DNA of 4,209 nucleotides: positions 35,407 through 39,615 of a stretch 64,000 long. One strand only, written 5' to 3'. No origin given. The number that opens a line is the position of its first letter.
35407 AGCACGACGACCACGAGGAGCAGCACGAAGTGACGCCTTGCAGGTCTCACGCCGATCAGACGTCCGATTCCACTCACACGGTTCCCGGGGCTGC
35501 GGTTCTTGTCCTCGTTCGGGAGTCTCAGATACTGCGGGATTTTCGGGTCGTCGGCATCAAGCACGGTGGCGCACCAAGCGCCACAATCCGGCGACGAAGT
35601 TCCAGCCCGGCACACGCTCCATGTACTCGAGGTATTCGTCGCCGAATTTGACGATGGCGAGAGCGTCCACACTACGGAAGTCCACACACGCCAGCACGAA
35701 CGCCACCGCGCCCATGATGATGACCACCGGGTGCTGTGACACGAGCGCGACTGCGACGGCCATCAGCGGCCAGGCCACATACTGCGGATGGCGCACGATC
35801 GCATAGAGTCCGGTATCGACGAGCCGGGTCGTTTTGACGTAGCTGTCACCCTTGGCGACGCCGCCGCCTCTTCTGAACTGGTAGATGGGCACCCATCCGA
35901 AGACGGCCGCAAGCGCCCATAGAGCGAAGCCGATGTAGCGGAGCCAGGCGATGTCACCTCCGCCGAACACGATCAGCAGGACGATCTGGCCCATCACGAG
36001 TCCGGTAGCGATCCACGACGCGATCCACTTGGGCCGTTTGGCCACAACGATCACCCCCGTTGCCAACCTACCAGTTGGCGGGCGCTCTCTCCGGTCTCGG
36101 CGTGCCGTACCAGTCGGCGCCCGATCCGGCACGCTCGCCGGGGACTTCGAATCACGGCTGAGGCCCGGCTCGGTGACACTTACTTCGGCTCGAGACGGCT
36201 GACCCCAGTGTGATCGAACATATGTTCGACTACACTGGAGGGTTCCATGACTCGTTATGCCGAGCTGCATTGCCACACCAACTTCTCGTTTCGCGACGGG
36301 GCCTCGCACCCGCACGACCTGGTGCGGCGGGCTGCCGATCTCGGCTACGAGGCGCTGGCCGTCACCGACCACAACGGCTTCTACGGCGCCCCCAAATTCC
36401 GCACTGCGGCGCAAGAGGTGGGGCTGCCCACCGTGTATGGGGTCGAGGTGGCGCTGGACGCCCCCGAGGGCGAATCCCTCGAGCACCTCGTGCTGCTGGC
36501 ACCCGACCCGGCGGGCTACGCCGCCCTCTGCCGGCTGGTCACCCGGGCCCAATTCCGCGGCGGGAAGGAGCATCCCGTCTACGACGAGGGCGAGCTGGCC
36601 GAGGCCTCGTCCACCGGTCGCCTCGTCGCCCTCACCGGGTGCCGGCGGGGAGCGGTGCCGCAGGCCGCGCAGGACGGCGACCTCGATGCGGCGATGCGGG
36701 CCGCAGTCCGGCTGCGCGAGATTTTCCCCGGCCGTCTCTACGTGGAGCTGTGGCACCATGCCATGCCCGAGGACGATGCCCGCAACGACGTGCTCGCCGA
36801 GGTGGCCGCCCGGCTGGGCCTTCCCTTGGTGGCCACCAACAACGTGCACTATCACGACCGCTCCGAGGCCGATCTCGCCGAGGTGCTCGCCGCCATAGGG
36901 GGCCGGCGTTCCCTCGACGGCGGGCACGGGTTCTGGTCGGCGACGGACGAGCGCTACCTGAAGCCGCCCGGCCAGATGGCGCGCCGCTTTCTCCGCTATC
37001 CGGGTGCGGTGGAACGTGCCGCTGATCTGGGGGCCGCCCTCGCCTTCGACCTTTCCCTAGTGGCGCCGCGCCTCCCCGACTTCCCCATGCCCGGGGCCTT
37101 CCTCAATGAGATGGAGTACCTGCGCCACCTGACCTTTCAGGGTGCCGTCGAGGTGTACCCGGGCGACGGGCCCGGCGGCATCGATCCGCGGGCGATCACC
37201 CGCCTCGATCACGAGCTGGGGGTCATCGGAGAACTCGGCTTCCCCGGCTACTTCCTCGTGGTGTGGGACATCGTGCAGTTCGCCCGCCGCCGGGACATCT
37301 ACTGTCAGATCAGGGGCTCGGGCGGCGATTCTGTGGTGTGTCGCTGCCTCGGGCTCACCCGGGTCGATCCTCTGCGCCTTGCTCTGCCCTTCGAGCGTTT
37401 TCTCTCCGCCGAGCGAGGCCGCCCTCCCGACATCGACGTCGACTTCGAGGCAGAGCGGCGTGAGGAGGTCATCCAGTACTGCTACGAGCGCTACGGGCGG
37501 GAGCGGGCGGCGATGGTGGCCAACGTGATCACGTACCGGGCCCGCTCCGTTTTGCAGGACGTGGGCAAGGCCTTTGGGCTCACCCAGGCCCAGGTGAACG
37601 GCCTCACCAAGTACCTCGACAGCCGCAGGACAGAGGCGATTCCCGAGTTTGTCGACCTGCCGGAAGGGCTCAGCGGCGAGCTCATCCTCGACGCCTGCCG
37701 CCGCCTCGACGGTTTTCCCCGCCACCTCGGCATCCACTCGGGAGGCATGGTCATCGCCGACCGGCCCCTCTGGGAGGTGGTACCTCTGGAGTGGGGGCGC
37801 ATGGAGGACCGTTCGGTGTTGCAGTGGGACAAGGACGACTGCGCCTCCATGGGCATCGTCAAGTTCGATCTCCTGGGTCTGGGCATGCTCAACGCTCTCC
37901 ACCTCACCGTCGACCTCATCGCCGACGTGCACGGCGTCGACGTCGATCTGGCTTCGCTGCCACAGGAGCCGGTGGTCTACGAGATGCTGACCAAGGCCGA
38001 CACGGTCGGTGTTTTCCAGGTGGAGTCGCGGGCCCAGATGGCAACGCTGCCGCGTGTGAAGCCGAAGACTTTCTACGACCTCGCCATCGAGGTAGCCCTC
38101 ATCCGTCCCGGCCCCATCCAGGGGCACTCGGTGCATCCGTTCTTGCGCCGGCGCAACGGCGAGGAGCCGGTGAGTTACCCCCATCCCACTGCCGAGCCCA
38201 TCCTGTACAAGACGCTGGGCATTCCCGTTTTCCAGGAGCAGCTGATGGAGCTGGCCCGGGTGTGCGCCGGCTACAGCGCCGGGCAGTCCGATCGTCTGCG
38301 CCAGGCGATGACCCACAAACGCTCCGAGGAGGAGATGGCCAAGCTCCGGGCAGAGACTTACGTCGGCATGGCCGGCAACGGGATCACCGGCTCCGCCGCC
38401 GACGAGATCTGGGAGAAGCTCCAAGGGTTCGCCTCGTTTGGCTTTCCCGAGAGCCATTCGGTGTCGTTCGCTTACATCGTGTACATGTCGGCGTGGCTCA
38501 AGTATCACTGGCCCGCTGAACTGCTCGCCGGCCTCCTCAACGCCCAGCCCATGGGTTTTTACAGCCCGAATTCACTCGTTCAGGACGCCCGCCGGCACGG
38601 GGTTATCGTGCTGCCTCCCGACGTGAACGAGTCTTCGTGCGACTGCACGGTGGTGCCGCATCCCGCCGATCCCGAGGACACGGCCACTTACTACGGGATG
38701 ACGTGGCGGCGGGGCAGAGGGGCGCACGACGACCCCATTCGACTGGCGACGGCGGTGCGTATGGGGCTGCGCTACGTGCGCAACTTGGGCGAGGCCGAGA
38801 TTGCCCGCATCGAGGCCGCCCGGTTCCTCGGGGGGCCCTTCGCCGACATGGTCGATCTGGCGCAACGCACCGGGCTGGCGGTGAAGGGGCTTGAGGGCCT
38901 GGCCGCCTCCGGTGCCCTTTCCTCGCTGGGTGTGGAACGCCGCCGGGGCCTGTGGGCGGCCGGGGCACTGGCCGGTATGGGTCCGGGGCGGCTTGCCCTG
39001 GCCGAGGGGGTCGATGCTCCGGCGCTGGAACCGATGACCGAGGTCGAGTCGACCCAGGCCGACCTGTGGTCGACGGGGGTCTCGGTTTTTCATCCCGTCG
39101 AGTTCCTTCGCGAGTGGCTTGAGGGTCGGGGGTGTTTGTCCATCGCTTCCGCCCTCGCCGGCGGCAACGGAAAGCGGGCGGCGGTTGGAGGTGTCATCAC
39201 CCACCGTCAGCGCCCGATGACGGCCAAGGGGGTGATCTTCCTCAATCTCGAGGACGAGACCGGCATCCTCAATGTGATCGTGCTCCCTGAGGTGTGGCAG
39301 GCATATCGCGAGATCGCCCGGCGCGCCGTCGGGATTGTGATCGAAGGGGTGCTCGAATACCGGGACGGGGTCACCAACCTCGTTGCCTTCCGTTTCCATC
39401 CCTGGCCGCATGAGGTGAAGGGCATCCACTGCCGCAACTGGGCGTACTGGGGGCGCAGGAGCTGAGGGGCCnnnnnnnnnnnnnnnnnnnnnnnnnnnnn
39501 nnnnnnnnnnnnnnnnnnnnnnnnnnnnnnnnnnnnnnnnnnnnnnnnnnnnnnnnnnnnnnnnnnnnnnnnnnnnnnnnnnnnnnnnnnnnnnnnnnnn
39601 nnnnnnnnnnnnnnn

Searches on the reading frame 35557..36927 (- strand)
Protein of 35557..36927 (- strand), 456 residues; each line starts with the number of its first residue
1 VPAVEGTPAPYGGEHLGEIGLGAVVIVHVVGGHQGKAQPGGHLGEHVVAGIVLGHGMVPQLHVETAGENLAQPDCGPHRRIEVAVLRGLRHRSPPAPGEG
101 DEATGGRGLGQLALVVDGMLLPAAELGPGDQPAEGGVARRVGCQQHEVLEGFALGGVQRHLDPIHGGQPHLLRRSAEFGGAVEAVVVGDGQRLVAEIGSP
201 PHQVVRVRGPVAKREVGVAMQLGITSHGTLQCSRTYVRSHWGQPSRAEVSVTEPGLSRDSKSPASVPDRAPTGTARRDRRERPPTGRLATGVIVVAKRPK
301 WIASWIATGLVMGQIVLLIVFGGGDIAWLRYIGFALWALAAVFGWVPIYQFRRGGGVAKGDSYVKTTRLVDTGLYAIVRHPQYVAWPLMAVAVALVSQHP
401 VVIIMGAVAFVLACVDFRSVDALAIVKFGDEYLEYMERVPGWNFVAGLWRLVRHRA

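Call 9: search_protein_families(library=pfam, proteins=[window:35557-36927:-], max_evalue=0.001)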
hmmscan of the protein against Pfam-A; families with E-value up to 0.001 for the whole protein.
window:35557-36927:- (456 aa): 3 families
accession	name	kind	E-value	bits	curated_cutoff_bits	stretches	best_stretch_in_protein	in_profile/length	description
PF04191.18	PEMT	-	3.1e-07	31.2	25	1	331-414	3-87/105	Phospholipid methyltransferase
PF04140.19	ICMT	-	8.6e-07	29.7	24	1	364-411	30-77/95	Isoprenylcysteine carboxyl methyltransferase (ICMT) family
PF06966.17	DUF1295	-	0.00099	19.1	20.4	1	325-435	116-231/235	Protein of unknown function (DUF1295)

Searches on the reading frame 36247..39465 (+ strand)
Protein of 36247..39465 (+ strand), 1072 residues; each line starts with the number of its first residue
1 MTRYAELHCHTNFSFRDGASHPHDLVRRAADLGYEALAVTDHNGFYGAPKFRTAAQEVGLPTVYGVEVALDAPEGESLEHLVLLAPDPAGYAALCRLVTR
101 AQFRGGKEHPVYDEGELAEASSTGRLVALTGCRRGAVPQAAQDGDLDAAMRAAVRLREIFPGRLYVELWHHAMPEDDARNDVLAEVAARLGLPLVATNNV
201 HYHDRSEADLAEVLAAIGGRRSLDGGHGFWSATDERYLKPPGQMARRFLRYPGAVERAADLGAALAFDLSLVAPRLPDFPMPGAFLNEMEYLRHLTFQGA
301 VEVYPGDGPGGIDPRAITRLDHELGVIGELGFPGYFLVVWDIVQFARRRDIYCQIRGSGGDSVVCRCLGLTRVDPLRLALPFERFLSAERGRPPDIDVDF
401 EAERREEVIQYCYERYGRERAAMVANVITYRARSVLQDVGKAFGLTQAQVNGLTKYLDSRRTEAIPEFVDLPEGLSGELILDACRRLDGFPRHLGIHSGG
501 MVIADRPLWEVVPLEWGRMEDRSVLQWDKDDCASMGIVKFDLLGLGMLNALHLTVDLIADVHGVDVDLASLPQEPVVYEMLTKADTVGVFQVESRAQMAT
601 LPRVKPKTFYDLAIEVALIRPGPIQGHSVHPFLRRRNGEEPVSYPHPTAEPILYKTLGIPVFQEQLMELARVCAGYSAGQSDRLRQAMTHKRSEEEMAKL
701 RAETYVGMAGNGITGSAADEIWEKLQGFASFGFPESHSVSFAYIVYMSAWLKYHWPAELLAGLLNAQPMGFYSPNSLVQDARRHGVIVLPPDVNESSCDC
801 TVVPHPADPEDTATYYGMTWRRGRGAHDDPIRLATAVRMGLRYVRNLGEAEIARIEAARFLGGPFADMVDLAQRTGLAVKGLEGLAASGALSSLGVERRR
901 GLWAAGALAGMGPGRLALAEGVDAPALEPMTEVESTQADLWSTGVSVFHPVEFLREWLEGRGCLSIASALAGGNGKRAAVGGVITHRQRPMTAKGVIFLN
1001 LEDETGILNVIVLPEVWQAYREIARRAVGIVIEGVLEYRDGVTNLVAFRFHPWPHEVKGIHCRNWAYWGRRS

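Call 9: search_protein_families(library=pfam, proteins=[window:36247-39465:+], max_evalue=0.001)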
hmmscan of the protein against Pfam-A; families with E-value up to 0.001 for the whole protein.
window:36247-39465:+ (1072 aa): 5 families
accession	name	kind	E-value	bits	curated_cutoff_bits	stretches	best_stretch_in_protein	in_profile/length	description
PF07733.18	DNA_pol3_alpha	-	2.8e-77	260.3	23.9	1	290-544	1-260/260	Bacterial DNA polymerase III alpha NTPase domain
PF17657.6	DNA_pol3_finger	-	5.8e-53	179.1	22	1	547-712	1-166/166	Bacterial DNA polymerase III alpha subunit finger domain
PF02811.25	PHP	-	9.5e-34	117.5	26.4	1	6-170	1-163/164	PHP domain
PF14579.12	HHH_6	-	2.9e-18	66.3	25.6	1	785-900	1-89/90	Helix-hairpin-helix motif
PF01336.31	tRNA_anti-codon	-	2.2e-05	24.7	27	1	980-1049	3-71/75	OB-fold nucleic acid binding domain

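Call 52: search_protein_families(library=ncbifam, proteins=[window:36247-39465:+], max_evalue=1e-20)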
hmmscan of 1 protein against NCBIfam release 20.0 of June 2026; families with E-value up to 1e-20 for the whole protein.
window:36247-39465:+ (1072 aa): 12 families
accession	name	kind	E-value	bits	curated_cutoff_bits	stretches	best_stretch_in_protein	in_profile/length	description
NF004225.0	PRK05672.1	subfamily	0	1255.6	939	1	2-1062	4-1041/1047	error-prone DNA polymerase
NF004226.0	PRK05673.1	equivalog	6e-216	719.9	1002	1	3-900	5-890/1146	DNA polymerase III subunit alpha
NF005298.0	PRK06826.1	equivalog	2.6e-198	661.3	1260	1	3-902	4-890/1151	DNA polymerase III subunit alpha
TIGR00594.1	polc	superfamily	2.6e-194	648.2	434.35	1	5-900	2-887/1022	DNA polymerase III subunit alpha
NF005377.0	PRK06920.1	equivalog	3e-143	479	1806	1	4-801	3-794/1108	DNA polymerase III subunit alpha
NF005617.0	PRK07374.1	equivalog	1.3e-142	477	1653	1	4-802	3-828/1170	DNA polymerase III subunit alpha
NF007079.0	PRK09532.1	equivalog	8.6e-108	361.7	1525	1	4-733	3-776/876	DNA polymerase III subunit alpha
NF005582.0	PRK07279.1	equivalog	2.2e-106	357.1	1279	1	192-767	148-714/1033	DNA polymerase III subunit alpha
NF005516.0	PRK07135.1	equivalog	7.2e-104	348.8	1084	1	316-799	253-744/974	DNA polymerase III DnaE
NF004550.0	PRK05898.1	equivalog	5.7e-93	312.7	1182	1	267-801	207-742/971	DNA polymerase III subunit alpha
NF001688.0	PRK00448.1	equivalog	1.6e-25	89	873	0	5-70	339-404/1445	PolC-type DNA polymerase III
TIGR01405.1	polC_Gram_pos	equivalog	1.6e-21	75.8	1043.45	0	5-70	105-170/1211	DNA polymerase III subunit alpha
